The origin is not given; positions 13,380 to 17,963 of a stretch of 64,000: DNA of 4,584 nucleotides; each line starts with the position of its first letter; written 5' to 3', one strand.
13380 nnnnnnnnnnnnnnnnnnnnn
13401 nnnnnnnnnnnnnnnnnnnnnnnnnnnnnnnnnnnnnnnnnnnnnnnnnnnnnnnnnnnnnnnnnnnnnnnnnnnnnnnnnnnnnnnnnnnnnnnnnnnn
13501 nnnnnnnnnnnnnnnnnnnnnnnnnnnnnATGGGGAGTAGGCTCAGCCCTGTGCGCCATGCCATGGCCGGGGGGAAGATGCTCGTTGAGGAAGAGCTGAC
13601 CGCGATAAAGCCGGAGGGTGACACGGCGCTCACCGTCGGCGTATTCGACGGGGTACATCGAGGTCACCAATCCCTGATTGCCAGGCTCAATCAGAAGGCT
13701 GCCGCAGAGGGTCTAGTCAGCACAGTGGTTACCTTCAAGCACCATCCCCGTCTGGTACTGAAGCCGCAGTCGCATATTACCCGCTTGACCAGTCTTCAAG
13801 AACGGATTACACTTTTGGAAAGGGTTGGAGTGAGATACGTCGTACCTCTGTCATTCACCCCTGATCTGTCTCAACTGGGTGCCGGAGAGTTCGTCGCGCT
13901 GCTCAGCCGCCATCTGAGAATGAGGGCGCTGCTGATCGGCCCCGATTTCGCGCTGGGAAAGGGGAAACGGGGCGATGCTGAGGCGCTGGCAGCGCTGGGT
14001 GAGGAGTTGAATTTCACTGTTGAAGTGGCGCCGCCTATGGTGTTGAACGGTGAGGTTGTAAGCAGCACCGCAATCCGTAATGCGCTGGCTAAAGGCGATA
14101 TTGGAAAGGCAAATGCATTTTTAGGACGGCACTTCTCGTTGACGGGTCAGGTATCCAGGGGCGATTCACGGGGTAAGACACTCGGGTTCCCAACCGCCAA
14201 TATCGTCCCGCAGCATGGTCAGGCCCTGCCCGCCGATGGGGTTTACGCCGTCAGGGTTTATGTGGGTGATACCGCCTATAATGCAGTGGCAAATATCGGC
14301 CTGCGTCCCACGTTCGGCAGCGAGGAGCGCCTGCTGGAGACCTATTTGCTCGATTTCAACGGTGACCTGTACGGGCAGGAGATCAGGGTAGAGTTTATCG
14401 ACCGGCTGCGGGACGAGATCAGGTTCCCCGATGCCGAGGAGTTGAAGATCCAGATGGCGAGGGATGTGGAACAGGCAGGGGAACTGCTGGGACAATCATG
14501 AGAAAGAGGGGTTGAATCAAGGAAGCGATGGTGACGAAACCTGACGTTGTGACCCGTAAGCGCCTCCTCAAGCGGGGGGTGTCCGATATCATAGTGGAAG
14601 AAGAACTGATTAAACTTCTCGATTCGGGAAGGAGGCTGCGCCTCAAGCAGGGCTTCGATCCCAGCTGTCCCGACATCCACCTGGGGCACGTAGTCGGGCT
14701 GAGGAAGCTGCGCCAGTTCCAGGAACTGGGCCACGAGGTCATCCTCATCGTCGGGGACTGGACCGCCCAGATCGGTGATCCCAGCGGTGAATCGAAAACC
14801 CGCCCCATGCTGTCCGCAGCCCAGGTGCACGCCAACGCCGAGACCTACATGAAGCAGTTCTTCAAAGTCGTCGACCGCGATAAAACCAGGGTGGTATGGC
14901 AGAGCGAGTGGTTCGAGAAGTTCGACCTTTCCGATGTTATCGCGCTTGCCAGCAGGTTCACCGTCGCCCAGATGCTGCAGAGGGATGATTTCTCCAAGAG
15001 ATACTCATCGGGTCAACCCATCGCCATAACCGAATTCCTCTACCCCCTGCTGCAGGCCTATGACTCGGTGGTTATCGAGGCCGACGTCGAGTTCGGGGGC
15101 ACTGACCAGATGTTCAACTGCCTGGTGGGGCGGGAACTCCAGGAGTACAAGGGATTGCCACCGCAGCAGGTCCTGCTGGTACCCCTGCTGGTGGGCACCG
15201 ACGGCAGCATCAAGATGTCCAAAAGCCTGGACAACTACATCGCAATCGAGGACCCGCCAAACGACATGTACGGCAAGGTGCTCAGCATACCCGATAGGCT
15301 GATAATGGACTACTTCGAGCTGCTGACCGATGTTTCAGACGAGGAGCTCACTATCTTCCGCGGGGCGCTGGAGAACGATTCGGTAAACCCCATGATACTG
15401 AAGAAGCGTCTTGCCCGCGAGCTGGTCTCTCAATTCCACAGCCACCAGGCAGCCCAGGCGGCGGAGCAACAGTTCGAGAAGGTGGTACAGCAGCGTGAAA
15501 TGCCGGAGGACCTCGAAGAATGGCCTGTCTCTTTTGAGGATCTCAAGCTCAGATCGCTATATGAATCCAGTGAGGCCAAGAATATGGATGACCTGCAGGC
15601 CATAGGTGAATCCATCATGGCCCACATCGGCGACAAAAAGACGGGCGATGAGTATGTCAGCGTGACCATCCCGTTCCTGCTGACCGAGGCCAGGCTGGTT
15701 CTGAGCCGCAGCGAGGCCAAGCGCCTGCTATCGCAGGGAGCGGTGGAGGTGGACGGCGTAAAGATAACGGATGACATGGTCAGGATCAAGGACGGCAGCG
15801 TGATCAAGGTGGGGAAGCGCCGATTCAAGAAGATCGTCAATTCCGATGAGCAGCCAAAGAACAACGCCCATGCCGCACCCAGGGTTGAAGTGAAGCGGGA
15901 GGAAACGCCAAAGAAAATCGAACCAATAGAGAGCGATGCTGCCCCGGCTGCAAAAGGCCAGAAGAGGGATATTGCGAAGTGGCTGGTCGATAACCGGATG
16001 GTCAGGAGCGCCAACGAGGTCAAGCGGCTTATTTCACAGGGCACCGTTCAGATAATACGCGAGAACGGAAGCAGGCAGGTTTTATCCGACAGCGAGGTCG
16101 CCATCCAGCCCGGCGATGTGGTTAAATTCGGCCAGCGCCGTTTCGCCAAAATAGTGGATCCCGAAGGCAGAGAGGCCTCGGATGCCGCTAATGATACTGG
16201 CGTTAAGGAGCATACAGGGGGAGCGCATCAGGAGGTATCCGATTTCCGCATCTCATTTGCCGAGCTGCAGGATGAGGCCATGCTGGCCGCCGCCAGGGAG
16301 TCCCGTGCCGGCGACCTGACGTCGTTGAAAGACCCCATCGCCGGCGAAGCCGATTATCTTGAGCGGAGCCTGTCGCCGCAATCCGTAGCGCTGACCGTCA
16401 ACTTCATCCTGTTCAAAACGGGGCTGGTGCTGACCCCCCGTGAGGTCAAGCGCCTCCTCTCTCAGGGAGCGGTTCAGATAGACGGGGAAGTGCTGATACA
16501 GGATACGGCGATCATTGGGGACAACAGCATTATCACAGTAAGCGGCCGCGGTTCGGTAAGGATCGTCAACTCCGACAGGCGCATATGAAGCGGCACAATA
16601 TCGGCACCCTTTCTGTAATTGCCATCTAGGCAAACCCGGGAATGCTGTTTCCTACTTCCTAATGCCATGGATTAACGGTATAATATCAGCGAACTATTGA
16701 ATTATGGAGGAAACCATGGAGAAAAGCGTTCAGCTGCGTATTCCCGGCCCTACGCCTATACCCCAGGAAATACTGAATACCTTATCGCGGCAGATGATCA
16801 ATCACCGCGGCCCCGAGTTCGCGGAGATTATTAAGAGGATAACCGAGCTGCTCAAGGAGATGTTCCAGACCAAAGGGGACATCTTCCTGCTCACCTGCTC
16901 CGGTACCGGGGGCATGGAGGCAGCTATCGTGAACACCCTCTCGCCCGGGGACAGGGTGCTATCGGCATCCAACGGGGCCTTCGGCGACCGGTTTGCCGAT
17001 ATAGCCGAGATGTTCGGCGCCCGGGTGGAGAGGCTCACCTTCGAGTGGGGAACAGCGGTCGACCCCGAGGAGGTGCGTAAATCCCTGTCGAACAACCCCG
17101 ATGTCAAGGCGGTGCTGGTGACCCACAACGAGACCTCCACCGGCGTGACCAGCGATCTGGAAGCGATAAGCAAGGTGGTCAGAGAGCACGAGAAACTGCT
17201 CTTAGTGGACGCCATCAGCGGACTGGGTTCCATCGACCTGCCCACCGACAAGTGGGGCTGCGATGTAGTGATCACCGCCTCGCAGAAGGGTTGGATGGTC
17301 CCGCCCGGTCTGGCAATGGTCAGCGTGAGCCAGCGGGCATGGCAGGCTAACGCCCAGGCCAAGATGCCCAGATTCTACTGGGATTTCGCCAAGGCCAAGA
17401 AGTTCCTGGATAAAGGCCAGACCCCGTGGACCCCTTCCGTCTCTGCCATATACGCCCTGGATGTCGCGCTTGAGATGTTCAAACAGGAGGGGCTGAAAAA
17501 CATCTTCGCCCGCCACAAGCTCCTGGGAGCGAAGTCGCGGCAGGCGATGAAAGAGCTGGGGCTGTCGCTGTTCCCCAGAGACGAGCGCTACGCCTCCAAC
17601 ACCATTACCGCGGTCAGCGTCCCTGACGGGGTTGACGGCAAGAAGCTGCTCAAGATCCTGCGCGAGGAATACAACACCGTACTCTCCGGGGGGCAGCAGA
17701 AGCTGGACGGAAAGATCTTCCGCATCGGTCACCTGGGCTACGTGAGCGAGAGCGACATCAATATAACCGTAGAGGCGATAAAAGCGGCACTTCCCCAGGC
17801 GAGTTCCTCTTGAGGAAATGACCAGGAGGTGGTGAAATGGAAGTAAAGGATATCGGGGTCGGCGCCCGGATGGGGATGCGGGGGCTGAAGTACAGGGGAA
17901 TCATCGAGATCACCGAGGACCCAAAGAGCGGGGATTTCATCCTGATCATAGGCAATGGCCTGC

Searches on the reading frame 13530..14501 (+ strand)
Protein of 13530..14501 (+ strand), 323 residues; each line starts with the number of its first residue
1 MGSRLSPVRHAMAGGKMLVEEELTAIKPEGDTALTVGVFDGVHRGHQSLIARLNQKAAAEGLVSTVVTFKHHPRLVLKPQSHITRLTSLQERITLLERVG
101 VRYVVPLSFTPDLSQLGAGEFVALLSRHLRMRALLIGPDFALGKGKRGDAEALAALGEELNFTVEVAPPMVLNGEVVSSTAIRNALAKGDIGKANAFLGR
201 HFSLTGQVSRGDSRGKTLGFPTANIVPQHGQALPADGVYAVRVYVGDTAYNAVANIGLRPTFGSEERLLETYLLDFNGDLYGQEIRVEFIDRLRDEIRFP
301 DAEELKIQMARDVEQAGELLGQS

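Call 50: search_protein_families(library=pfam, proteins=[window:13530-14501:+], max_evalue=0.0001)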
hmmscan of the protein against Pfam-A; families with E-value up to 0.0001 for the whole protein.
window:13530-14501:+ (323 aa): 3 families
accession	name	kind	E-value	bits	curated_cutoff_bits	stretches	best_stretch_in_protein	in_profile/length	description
PF06574.18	FAD_syn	-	7.9e-45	152.9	27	1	30-181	6-158/158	FAD synthetase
PF01687.23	Flavokinase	-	1e-43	148.9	19.6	1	198-319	1-123/124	Riboflavin kinase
PF01467.32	CTP_transf_like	-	7.6e-05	23.4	21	0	34-184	1-132/133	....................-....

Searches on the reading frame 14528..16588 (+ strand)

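Call 50: search_protein_families(library=pfam, proteins=[window:14528-16588:+], max_evalue=0.0001)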
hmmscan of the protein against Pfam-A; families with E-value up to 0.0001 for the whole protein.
window:14528-16588:+ (686 aa): 5 families
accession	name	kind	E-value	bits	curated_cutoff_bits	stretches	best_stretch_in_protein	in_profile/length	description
PF00579.31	tRNA-synt_1b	-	2.8e-78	263.7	21.1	1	34-320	3-291/292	tRNA synthetases class I (W and Y)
PF01479.30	S4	-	4.8e-15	55.5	22.8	1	384-424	6-46/48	S4 domain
PF22421.1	SYY_C-terminal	-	7.9e-10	38.9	27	0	381-422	21-62/83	Tyrosine--tRNA ligase SYY-like C-terminal domain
PF16714.10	TyrRSs_C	-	2.5e-06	27.7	30.6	0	622-653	21-52/120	Tyrosyl-tRNA synthetase C-terminal domain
PF13275.11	S4_2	-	5.5e-05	23.4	24.6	0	380-433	9-62/65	S4 domain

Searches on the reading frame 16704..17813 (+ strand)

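Call 50: search_protein_families(library=pfam, proteins=[window:16704-17813:+], max_evalue=0.0001)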
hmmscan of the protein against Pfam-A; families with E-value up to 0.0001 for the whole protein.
window:16704-17813:+ (369 aa): 3 families
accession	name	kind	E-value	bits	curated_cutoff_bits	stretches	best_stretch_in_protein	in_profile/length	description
PF00266.25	Aminotran_5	-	5.5e-28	98.4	21.5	1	28-331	20-339/371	Aminotransferase class-V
PF01053.26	Cys_Met_Meta_PP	-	4.8e-07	29.1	27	1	57-195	66-198/381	Cys/Met metabolism PLP-dependent enzyme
PF00155.27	Aminotran_1_2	-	3.5e-05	23.6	19.7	1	40-329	45-332/361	Aminotransferase class I and II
